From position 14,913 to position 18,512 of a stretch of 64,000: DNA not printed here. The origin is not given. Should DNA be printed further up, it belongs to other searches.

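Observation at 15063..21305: Sec-signal RHS giant protein with N-terminal transglutaminase-like core and no T6SS context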

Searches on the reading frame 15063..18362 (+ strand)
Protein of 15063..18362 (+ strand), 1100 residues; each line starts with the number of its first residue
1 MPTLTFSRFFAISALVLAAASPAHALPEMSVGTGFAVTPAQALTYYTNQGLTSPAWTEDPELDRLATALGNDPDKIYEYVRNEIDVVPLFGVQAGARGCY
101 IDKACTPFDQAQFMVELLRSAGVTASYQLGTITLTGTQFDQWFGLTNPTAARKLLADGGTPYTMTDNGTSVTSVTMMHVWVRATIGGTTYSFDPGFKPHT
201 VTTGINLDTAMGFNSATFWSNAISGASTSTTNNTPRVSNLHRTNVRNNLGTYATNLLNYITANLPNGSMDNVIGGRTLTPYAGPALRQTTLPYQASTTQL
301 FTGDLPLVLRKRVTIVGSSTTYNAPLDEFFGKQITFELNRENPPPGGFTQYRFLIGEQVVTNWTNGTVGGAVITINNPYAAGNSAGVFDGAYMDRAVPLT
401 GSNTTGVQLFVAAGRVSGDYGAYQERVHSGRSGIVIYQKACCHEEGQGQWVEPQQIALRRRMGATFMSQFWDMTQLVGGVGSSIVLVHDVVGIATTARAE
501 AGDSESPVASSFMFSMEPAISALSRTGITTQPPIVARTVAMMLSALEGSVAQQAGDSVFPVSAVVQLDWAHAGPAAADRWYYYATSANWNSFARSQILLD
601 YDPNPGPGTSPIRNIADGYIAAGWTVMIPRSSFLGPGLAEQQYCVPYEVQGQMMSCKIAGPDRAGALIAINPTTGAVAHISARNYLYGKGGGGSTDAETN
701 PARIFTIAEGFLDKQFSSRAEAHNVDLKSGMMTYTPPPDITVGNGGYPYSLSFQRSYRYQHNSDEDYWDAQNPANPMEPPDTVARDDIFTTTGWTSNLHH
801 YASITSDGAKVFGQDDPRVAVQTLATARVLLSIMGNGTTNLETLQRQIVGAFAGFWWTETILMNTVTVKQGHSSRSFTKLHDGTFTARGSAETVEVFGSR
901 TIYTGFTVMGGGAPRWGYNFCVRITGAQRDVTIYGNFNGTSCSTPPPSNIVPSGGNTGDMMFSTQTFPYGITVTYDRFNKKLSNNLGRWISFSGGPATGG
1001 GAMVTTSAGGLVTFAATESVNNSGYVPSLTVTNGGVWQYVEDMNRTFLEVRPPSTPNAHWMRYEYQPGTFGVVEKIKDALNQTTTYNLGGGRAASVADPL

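Call 8: find_homologous_proteins(query=window:15063-18362:+, max_evalue=0.001)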
Query window:15063-18362:+ (1100 aa): 18 proteins with E <= 0.001 among 8000 candidates.
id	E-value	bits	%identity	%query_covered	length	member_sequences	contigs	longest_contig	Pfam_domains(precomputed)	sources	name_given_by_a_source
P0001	0.0e+0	1517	70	86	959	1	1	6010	PF01841.26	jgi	-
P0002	0.0e+0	1130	49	99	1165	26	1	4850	-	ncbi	ncbi:MAG: hypothetical protein ACK55V_13535, partial [Alphaproteobacteria bacterium]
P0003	2.3e-196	673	38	99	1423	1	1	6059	PF05593.20,PF25023.2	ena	-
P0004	4.0e-195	669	38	98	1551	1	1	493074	PF05593.20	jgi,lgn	-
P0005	1.4e-183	631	42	79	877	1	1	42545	-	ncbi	ncbi:MAG: hypothetical protein R3C27_14560, partial [Hyphomonadaceae bacterium]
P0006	2.8e-155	537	37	81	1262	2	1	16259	PF05593.20,PF01841.26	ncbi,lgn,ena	-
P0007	1.4e-136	475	32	89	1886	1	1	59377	PF05593.20,PF25023.2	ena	-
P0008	9.8e-85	304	32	69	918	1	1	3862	-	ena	-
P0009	1.6e-82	296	29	88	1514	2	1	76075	PF05593.20,PF25023.2,PF20148.5,PF01841.26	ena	-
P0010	9.1e-82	294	30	84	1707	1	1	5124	PF05593.20,PF25023.2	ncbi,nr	ncbi:MAG: RHS repeat protein, partial [Proteobacteria bacterium]|nr:RHS repeat protein [Pseudomonado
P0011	3.4e-81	292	31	66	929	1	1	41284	-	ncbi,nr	ncbi:MAG: transglutaminase domain-containing protein [Proteobacteria bacterium]|nr:transglutaminase 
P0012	8.8e-77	277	29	81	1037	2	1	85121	-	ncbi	ncbi:MAG TPA: hypothetical protein VII56_01965, partial [Rhizomicrobium sp.]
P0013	1.2e-64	237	30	81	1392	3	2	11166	PF05593.20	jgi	jgi:YD repeat-containing protein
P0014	2.4e-58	216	27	76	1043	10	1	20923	-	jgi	-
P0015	6.7e-45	172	41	22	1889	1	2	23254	PF05593.20,PF25023.2,PF20148.5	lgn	-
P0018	7.7e-13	66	26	25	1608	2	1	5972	PF22352.3,PF05345.19,PF01841.26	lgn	-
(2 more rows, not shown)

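Call 9: search_solved_structures(query=window:15063-18362:+, max_evalue=1, show_alignments=2)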
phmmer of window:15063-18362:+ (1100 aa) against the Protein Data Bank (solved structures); distinct sequences matched with E-value up to 1: 1.
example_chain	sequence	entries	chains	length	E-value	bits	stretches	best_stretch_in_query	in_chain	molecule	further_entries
7w5z_7C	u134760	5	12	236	0.42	11.8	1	751-792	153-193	Cytochrome c oxidase subunit 7C | NADH dehydrogenase [ubiquinone] 1 beta subcomplex subunit 8, mitochondrial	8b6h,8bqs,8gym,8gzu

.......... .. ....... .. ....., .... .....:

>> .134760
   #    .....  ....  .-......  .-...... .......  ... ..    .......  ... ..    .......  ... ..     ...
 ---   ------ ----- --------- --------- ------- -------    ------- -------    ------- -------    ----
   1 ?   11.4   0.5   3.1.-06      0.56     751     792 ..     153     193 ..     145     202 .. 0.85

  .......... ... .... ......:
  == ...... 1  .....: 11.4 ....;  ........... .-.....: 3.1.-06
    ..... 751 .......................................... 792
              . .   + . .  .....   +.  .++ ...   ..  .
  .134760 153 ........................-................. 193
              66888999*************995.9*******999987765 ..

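Call 16: find_encoding_contigs(protein=P0004, flank=10000, max_places=2)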
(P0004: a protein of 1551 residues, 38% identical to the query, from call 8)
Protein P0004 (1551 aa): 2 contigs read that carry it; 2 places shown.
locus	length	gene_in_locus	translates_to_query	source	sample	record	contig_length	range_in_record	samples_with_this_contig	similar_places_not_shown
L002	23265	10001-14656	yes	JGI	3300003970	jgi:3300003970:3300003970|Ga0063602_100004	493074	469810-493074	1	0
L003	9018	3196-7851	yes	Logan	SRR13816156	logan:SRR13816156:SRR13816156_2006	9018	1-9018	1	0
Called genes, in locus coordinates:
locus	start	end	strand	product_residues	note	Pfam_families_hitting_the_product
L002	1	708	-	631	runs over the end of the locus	PF14849:YidC_periplas, PF02096:60KD_IMP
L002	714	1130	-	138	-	PF00825:Ribonuclease_P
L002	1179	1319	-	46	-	PF00468:Ribosomal_L34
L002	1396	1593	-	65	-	-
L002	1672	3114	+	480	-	PF02518:HATPase_c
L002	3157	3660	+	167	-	-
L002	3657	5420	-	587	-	PF01019:G_glu_transpept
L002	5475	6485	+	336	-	PF03576:Peptidase_S58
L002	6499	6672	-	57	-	-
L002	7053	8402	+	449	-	PF13356:Arm-DNA-bind_3, PF22022:Phage_int_M, PF00589:Phage_integrase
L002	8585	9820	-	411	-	-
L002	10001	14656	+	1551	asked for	PF05593:RHS_repeat (faint)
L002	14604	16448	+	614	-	PF05593:RHS_repeat (faint), PF25023:TEN_YD-shell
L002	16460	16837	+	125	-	-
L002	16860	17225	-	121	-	-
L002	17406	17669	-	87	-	-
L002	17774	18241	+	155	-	-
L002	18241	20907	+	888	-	PF13155:Toprim_2, PF27228:MTBMA_p00010_2nd (weak)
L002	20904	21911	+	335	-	PF00589:Phage_integrase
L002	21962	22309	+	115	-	PF05973:Gp49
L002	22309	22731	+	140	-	PF13560:HTH_31 (weak), PF01381:HTH_3 (weak)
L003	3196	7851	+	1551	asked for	PF05593:RHS_repeat (faint)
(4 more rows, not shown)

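Call 17: find_encoding_contigs(protein=P0007, flank=10000, max_places=1)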
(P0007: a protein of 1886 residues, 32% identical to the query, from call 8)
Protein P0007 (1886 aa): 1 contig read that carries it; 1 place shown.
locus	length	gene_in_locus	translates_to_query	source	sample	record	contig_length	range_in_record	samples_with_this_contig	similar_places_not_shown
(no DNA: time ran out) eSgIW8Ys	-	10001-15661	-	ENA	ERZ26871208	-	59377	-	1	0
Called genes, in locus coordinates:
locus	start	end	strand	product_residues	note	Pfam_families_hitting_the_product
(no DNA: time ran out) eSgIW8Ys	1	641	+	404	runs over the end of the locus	PF10412:TrwB_AAD_bind (faint), PF13191:AAA_16 (faint), PF12696:TraG-D_C (weak)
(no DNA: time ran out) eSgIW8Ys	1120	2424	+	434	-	-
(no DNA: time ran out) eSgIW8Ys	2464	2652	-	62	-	-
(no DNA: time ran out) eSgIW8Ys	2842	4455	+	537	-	PF03707:MHYT, PF00512:HisKA, PF02518:HATPase_c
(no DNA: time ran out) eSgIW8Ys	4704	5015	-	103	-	-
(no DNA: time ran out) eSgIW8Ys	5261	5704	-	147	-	PF05443:ROS_MUCR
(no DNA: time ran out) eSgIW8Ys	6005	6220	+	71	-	-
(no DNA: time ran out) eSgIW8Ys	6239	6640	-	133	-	PF13560:HTH_31 (weak), PF01381:HTH_3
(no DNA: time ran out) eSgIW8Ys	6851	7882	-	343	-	PF00126:HTH_1, PF03466:LysR_substrate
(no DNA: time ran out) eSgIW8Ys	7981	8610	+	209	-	-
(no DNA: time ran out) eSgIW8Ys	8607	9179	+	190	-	PF00583:Acetyltransf_1, PF13673:Acetyltransf_10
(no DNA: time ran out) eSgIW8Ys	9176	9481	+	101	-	-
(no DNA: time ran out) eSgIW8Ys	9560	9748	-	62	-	PF05593:RHS_repeat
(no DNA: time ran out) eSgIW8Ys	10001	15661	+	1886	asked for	PF25023:TEN_YD-shell (faint), PF05593:RHS_repeat (faint)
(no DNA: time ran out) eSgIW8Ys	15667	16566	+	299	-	-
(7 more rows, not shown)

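Call 18: find_encoding_contigs(protein=P0009, flank=10000, max_places=1)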
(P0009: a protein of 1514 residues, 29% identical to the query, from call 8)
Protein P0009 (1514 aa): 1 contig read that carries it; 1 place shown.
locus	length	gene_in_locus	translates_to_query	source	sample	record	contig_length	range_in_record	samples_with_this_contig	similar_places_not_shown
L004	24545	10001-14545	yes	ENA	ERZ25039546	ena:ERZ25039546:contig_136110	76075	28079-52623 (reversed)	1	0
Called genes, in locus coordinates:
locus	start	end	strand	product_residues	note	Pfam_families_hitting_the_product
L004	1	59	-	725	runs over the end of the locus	PF21305:type_II_gspD_N0, PF03958:Secretin_N, PF00263:Secretin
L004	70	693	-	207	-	-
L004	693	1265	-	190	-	PF10741:T2SSM_b (weak)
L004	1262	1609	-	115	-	PF05137:PilN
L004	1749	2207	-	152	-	-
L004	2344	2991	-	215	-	PF07963:N_methyl, PF11612:T2SSJ (weak)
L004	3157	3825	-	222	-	PF07963:N_methyl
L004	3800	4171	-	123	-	PF08334:T2SSG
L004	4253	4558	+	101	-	-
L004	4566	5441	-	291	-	PF28597:T2SSF_N, PF00482:T2SSF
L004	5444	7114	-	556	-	PF05157:MshEN, PF00437:T2SSE, PF25199:nSTAND_NTPase5 (faint)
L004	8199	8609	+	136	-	-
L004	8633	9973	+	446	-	PF05593:RHS_repeat (weak), PF00041:fn3 (weak)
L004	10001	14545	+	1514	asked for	PF01841:Transglut_core (weak), PF20148:DUF6531 (weak), PF25023:TEN_YD-shell (weak), PF05593:RHS_repeat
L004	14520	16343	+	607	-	PF05593:RHS_repeat (faint), PF25023:TEN_YD-shell (weak)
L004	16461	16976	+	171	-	-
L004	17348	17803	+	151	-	-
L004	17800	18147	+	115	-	-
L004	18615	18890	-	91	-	-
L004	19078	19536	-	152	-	-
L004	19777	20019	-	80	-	-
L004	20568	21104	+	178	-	PF00665:rve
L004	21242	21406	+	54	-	PF22483:Mu-transpos_C_2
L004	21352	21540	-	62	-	-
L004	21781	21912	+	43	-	-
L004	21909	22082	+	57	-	-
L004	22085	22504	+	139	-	PF01695:IstB_IS21, PF13191:AAA_16 (faint)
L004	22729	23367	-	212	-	PF13567:DUF4131 (weak)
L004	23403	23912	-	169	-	-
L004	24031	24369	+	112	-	-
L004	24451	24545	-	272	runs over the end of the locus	PF08238:Sel1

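Call 19: find_encoding_contigs(protein=P0012, flank=10000, max_places=1)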
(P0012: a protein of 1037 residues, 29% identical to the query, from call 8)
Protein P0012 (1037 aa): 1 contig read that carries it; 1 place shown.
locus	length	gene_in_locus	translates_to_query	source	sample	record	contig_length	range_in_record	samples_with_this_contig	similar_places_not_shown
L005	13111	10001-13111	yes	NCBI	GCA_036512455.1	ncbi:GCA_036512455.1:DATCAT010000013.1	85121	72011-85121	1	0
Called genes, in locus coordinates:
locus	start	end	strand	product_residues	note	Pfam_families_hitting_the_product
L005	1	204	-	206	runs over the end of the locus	PF08857:ParBc_2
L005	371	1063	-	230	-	PF00027:cNMP_binding, PF13545:HTH_Crp_2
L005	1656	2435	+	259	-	PF13545:HTH_Crp_2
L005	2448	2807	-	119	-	PF00072:Response_reg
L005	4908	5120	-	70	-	PF11160:Hva1_TUDOR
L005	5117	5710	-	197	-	PF04343:DUF488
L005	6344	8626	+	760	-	PF22085:NorB_cytochrome_c-like, PF00115:COX1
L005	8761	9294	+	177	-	-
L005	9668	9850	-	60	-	PF05593:RHS_repeat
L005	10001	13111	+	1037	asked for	?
